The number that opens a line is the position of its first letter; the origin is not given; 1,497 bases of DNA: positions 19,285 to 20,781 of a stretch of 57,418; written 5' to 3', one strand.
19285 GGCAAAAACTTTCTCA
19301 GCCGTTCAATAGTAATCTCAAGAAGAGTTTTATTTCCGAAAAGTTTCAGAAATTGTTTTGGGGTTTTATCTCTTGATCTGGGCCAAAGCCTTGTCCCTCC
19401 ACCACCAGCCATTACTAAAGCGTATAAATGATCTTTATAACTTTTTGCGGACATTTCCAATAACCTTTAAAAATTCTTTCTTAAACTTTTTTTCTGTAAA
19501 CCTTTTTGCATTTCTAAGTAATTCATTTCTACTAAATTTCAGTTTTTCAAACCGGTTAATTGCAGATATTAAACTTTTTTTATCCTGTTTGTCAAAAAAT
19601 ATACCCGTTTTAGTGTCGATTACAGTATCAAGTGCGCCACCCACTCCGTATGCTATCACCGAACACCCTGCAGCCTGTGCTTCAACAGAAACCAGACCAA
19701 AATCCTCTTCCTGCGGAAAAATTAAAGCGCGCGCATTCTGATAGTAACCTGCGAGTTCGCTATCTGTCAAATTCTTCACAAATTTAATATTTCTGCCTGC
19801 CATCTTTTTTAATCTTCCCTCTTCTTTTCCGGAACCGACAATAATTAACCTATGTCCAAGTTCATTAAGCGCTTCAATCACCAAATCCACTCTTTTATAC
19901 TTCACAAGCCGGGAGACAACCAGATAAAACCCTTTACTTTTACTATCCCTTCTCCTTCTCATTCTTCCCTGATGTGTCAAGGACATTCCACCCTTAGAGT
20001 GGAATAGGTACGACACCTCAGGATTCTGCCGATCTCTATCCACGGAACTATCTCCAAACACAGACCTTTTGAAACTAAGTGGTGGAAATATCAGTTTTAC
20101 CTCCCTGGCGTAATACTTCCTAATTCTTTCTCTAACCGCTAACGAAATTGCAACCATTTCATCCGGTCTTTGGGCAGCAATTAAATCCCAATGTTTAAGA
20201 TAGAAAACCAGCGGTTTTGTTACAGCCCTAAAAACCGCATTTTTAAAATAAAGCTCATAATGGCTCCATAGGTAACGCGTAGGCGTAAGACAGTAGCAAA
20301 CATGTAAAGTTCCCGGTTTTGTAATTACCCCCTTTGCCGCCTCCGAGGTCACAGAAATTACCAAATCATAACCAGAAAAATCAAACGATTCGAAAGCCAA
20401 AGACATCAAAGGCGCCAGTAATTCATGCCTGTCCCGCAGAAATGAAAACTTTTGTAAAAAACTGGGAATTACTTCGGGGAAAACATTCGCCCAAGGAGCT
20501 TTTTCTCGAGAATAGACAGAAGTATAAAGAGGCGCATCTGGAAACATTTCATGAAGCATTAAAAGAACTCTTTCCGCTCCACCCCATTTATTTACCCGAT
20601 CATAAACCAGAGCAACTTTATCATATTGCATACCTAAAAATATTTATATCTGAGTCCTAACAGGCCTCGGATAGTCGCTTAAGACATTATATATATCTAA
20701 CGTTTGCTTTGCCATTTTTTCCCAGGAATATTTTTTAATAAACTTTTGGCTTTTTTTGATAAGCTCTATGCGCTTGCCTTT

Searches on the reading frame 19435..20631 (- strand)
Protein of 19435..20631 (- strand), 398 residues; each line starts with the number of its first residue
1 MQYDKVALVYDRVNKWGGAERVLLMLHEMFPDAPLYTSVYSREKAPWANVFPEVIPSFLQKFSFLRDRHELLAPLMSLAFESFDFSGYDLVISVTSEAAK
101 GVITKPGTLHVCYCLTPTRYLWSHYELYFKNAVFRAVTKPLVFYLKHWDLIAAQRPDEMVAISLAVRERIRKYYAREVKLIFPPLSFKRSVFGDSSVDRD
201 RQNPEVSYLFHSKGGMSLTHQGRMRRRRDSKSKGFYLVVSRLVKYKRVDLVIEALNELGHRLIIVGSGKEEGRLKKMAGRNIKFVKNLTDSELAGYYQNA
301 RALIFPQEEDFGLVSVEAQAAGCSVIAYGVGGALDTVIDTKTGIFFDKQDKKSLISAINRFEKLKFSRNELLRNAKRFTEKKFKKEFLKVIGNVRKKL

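Call 56: search_solved_structures(query=window:19438-20631:-, max_evalue=0.00001, show_alignments=2)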
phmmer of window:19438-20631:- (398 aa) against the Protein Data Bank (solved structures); distinct sequences matched with E-value up to 0.00001: 31.
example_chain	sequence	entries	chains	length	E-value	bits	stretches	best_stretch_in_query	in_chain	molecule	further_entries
2f9f_A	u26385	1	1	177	1.3e-15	60.4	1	234-378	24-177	first mannosyl transferase (wbaZ-1)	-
6kih_A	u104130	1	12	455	1e-10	44.2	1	272-362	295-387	Tll1590 protein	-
1rzu_A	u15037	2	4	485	8.4e-07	31.4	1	196-344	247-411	Glycogen synthase 1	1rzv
9m88_C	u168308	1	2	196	1.1e-06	30.9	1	258-373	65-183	Glycogen synthase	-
2bfw_A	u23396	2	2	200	1.2e-06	30.9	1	258-373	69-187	GLGA GLYCOGEN SYNTHASE | PGS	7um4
6hll_A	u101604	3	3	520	3e-06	29.5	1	259-376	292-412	Substance-P receptor,GlgA glycogen synthase,Substance-P receptor | Substance-P receptor,Substance-P receptor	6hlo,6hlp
3fro_A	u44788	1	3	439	3.5e-06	29.3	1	259-374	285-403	GlgA glycogen synthase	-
2bis_A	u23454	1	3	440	3.5e-06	29.3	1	259-374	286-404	GLGA GLYCOGEN SYNTHASE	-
3l01_A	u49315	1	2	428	3.7e-06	29.2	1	259-374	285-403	GlgA glycogen synthase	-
6w25_A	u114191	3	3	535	3.8e-06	29.2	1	259-374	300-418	Melanocortin receptor 4,GlgA glycogen synthase,Melanocortin receptor 4 | Melanocortin receptor 4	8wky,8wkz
7w41_A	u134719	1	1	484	4e-06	29.1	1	259-376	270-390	Gastrin-releasing peptide receptor,GlgA glycogen synthase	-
6tpg_A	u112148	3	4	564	4.5e-06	29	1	259-377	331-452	Orexin receptor type 2,GlgA glycogen synthase,Hypocretin receptor-2 | Orexin receptor type 2,GlgA glycogen synthase,Orexin receptor type 2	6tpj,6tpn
4s0v_A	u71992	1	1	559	4.7e-06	28.9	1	259-377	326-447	Human Orexin receptor type 2 fusion protein to P. abysii Glycogen Synthase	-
5wqc_A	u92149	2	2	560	4.7e-06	28.9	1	259-377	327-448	Orexin receptor type 2,GlgA glycogen synthase,Orexin receptor type 2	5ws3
6e59_A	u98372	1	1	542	4.8e-06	28.9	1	259-375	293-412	Substance-P receptor, GlgA glycogen synthase, Substance-P receptor chimera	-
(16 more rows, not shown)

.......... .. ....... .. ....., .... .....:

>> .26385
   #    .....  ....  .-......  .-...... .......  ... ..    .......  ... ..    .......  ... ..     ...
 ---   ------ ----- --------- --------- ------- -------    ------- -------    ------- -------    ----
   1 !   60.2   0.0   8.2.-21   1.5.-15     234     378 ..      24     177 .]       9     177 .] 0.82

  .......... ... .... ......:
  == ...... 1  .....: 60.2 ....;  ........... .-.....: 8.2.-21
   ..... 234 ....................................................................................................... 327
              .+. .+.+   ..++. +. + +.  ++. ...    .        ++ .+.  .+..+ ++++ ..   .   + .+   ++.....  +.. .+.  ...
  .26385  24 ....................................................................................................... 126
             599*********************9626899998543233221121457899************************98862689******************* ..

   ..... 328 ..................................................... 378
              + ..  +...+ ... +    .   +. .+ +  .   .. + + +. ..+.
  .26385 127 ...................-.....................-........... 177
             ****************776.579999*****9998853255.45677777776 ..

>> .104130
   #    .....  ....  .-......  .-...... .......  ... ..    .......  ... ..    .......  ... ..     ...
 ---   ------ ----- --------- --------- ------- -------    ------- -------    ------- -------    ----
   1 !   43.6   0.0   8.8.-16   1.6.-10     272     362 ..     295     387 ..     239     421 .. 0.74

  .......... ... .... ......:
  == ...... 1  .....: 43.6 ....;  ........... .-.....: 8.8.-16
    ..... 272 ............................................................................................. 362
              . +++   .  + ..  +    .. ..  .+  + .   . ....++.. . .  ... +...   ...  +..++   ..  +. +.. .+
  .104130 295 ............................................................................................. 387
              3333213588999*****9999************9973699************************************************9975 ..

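Call 66: search_protein_families(library=pfam, proteins=[window:19435-20631:-], max_evalue=0.00001)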
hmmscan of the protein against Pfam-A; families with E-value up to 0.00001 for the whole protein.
window:19435-20631:- (398 aa): 2 families
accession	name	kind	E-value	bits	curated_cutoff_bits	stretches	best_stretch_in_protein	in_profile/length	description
PF00534.26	Glycos_transf_1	-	9.1e-28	97.4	26.4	1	231-377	13-171/172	Glycosyl transferases group 1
PF13692.12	Glyco_trans_1_4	-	1e-19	71.6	27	1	237-360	5-138/142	Glycosyl transferases group 1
